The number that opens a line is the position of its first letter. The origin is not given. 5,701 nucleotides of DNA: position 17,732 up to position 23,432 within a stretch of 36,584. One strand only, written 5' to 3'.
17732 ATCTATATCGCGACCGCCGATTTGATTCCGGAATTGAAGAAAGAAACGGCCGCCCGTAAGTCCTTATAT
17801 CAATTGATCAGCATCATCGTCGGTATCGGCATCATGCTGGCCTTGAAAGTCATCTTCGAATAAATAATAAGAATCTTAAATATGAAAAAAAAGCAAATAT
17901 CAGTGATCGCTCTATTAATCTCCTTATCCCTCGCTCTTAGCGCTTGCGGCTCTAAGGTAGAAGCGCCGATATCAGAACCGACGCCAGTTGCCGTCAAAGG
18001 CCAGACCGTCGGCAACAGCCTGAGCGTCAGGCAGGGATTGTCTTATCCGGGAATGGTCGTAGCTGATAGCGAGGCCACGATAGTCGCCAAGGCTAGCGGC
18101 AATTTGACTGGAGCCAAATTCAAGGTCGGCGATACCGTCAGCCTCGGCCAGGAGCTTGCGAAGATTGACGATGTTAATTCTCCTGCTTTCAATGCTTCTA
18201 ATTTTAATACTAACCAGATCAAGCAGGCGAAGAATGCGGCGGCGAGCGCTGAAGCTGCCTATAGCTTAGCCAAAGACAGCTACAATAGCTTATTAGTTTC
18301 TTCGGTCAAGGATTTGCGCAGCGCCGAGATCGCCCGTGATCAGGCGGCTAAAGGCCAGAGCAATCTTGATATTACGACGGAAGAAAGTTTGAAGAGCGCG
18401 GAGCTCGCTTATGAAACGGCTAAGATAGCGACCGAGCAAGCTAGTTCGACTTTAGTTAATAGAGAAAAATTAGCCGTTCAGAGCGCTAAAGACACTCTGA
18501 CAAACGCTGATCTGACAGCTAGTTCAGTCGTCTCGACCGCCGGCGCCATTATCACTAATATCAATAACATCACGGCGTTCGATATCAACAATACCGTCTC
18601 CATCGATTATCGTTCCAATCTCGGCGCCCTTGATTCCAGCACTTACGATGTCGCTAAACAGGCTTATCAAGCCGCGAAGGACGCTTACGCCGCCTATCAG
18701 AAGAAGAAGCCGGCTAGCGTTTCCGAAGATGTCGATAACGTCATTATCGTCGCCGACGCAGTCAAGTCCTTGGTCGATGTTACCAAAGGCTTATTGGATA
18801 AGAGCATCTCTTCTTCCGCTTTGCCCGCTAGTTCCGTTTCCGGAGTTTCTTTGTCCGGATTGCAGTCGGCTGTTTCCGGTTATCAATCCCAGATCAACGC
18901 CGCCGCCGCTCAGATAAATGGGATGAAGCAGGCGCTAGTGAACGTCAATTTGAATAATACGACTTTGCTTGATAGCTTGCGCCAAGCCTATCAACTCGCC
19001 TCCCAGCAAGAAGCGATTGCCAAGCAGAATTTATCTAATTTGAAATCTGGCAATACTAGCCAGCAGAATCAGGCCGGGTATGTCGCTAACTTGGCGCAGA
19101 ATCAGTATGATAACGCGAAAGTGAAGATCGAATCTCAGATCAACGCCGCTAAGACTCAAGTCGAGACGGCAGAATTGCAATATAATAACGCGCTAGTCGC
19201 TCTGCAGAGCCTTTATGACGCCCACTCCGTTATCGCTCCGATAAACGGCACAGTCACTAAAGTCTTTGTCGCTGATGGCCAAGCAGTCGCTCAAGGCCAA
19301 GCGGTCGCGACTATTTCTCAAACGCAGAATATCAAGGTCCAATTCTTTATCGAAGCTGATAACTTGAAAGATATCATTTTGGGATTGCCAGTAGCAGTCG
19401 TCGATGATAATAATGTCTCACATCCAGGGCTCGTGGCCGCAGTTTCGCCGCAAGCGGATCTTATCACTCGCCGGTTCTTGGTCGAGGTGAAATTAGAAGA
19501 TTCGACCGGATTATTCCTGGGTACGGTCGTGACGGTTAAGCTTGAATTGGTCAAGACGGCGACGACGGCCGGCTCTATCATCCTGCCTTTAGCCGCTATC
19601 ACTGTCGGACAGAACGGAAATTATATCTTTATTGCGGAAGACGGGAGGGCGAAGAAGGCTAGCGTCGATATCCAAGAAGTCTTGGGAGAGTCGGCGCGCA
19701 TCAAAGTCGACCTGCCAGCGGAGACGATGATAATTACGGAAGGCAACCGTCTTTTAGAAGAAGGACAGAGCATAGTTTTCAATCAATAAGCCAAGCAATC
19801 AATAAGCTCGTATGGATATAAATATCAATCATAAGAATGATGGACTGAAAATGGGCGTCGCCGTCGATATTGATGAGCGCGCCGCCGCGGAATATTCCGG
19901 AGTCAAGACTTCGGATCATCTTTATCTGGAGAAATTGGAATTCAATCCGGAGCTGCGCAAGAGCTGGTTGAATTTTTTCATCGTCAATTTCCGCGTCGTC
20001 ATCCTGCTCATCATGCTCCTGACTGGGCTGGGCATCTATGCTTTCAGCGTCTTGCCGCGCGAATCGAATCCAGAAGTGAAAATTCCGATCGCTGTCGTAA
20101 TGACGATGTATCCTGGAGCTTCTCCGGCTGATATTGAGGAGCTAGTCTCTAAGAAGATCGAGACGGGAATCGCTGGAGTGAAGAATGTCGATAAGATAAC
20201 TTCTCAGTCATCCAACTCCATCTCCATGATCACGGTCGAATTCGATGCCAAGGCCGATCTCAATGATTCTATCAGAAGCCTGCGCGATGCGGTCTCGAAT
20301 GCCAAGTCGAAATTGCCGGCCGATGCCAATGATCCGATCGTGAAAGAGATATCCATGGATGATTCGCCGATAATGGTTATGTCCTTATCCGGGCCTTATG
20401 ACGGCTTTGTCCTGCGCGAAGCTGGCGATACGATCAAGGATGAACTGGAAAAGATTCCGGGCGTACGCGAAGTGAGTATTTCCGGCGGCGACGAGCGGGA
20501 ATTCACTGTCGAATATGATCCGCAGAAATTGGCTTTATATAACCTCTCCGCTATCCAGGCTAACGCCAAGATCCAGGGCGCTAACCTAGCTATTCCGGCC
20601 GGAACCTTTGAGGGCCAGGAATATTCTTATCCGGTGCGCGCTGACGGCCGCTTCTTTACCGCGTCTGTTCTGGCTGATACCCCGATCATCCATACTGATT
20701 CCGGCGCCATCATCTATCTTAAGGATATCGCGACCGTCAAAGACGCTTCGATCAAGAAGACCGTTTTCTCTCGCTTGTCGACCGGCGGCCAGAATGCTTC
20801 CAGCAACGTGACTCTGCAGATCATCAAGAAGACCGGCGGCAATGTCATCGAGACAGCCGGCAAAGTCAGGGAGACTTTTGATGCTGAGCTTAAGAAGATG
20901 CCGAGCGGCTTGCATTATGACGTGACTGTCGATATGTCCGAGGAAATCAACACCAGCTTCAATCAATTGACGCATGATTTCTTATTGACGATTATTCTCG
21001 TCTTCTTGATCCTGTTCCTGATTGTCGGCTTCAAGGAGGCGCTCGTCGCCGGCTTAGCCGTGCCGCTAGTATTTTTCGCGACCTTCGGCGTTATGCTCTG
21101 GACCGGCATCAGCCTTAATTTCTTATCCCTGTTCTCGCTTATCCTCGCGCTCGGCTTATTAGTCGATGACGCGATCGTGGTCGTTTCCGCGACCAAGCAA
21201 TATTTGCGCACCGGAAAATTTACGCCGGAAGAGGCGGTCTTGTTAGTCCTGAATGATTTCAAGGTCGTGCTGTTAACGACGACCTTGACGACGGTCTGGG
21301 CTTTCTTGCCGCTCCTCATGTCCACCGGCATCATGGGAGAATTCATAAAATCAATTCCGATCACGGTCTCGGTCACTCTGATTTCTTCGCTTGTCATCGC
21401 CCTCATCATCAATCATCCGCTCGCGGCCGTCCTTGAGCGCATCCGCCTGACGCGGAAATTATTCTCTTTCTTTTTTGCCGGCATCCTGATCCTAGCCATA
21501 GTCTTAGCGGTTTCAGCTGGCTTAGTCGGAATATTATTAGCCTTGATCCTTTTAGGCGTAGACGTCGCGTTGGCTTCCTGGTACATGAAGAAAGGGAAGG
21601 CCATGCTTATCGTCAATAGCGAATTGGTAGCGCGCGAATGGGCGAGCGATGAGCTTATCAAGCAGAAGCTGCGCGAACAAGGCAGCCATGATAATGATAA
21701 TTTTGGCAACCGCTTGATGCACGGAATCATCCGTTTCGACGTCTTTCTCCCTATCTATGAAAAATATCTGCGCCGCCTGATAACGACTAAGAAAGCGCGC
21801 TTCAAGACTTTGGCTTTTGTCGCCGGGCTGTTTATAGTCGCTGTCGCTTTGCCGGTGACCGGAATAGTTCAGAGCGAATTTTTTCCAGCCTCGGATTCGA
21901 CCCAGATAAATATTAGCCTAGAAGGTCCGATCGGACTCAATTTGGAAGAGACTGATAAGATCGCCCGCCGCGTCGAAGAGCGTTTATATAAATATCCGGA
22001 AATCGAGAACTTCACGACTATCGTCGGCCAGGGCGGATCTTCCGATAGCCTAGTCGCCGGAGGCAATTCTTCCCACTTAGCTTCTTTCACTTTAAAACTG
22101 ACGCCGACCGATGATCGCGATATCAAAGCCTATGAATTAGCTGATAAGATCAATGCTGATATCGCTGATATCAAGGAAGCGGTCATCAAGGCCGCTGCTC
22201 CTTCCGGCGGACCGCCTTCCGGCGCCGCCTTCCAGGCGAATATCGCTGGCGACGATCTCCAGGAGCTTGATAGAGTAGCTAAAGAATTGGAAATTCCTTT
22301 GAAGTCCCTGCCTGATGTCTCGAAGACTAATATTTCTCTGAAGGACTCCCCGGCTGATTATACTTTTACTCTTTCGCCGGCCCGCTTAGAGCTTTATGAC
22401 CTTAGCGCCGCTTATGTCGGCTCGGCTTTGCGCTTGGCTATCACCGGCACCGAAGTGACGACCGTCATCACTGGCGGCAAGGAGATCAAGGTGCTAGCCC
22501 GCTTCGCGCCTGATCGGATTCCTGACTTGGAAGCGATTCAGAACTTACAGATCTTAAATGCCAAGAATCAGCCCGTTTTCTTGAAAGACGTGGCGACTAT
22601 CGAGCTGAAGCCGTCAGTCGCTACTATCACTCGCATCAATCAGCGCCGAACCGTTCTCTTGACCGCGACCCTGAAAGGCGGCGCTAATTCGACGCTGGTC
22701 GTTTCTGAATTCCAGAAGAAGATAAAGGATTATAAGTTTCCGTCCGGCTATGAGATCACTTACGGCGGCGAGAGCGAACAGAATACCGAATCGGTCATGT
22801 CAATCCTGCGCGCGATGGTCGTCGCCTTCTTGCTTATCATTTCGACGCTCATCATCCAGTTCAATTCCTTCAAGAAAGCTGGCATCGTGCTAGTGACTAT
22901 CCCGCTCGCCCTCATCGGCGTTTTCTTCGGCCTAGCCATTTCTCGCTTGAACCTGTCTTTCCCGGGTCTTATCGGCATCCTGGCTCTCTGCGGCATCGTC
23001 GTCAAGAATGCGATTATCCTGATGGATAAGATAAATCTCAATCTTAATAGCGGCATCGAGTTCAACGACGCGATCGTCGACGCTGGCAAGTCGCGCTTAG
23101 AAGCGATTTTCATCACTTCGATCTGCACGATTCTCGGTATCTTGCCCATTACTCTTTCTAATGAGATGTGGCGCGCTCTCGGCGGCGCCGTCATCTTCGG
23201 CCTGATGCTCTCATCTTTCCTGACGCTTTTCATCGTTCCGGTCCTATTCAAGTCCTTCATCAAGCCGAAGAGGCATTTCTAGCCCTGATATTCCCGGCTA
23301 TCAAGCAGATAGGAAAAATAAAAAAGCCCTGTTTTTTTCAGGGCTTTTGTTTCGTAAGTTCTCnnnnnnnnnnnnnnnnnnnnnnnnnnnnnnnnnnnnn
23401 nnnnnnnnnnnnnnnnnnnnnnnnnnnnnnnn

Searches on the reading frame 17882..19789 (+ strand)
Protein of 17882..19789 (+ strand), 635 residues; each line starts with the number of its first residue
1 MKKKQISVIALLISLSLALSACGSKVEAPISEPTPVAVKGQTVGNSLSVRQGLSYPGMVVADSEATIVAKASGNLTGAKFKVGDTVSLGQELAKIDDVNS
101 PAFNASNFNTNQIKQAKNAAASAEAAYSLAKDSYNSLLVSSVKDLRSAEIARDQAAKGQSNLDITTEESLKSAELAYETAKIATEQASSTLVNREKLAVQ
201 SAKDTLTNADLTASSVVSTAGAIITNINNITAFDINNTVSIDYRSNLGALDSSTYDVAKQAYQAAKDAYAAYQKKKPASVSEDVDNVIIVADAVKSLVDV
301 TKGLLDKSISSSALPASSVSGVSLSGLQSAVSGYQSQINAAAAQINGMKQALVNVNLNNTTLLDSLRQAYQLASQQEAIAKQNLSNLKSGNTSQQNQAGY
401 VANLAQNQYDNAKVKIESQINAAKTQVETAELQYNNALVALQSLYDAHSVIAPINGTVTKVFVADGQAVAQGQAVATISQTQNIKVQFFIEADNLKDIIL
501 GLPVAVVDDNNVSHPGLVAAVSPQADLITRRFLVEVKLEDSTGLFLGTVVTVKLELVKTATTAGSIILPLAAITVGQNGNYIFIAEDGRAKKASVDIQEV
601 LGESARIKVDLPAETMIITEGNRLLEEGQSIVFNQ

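Call 53: search_protein_families(library=pfam, proteins=[window:17882-19789:+], max_evalue=0.001)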
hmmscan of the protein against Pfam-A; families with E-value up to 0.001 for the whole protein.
window:17882-19789:+ (635 aa): 4 families
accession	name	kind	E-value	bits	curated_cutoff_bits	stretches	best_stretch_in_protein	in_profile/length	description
PF13437.12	HlyD_3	-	4.3e-10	40.7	22.2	1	450-541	2-96/106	HlyD family secretion protein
PF16576.10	HlyD_D23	-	9.4e-10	38.6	30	1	376-543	40-206/214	Barrel-sandwich domain of CusB or HlyD membrane-fusion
PF00364.28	Biotin_lipoyl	-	3.4e-06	27.2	22.1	0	452-478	47-73/73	Biotin-requiring enzyme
PF13533.13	Biotin_lipoyl_2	-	8.8e-06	25.9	29.8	1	452-478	5-31/32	Biotin-lipoyl like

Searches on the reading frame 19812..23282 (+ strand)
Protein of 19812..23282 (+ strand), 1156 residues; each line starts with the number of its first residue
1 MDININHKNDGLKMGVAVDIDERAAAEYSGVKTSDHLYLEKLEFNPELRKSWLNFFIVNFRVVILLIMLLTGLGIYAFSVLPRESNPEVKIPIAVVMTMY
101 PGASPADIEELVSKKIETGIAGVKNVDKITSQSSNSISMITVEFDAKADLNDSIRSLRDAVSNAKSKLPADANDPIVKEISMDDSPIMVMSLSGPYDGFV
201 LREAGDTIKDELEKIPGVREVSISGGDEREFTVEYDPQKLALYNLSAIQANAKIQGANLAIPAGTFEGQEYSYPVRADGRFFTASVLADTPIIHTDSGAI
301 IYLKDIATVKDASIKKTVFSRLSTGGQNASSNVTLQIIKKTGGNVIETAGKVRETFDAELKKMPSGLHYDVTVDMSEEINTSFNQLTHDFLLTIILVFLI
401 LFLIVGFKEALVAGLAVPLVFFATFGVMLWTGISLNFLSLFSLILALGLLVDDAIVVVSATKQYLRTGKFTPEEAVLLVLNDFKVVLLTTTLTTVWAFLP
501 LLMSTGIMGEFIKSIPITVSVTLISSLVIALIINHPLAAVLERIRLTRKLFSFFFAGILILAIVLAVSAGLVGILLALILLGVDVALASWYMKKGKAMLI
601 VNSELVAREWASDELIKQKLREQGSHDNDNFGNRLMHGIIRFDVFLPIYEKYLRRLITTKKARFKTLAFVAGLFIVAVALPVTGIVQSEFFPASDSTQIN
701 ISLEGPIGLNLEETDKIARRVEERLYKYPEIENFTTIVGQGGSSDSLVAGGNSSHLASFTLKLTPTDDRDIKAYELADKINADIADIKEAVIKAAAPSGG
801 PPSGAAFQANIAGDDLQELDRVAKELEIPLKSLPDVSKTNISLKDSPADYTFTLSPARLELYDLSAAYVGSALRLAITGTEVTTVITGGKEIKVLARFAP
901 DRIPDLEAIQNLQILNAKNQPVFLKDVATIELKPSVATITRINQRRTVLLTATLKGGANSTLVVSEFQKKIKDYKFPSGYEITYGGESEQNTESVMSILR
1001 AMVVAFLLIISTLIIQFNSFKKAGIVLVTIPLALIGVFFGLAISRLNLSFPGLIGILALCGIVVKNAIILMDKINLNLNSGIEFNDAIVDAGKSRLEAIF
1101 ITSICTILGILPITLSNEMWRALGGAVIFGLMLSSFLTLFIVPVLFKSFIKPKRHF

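Call 53: search_protein_families(library=pfam, proteins=[window:19812-23282:+], max_evalue=0.001)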
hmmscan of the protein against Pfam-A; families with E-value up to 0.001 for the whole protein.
window:19812-23282:+ (1156 aa): 3 families
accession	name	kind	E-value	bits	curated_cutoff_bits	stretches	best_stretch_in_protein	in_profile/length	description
PF00873.25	ACR_tran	-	4.4e-183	611.1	28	2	54-554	3-502/1021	AcrB/AcrD/AcrF family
PF00403.32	HMA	-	2.4e-05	25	24.8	0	207-239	15-46/62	Heavy-metal-associated domain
PF11821.13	ActD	-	0.00017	21.7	25.7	0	51-90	88-127/170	Alternative complex III, ActD subunit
